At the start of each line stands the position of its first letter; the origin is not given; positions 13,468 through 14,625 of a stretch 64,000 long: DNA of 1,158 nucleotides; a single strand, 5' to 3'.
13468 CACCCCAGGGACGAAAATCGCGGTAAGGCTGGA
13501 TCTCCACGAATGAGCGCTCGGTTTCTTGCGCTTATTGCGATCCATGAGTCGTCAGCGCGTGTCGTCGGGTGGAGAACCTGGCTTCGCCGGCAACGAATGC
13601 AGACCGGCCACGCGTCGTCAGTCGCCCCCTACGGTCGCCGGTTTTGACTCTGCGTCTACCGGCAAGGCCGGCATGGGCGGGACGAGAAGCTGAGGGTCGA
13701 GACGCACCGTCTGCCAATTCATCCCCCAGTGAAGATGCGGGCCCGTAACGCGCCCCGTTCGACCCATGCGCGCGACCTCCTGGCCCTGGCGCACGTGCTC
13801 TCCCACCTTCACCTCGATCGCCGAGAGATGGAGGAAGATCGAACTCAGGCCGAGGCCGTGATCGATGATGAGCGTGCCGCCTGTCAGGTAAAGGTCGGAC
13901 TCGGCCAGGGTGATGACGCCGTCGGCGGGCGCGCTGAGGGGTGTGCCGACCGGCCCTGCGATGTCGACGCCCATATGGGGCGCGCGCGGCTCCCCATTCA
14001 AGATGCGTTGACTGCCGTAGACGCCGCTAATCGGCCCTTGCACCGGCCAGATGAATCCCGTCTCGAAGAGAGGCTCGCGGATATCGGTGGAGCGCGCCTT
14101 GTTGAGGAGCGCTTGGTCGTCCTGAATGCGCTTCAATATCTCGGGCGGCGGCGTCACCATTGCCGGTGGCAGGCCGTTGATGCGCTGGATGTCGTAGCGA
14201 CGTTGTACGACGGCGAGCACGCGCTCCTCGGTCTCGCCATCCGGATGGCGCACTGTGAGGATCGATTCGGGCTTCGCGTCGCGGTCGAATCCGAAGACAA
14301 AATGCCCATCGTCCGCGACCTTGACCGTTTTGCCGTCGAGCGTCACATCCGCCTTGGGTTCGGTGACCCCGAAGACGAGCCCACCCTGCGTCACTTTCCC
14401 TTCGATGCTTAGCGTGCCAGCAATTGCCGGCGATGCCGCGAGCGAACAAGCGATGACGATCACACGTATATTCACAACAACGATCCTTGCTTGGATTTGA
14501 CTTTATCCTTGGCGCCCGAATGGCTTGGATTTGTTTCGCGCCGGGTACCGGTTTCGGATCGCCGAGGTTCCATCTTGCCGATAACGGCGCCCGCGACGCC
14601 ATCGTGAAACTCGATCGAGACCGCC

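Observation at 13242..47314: A family of roughly 165-bp CTAG-bounded, two-hairpin MITE-like repeats: four full copies and one half copy in 64 kb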

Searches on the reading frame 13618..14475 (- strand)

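Call 18: search_protein_families(library=pfam, proteins=[window:13618-14475:-])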
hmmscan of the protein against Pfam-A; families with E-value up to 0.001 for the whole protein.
window:13618-14475:- (285 aa): 1 family
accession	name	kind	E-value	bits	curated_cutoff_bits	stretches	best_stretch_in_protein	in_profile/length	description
PF01551.29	Peptidase_M23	-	9.4e-28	96.7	28.7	1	166-261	2-96/96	Peptidase family M23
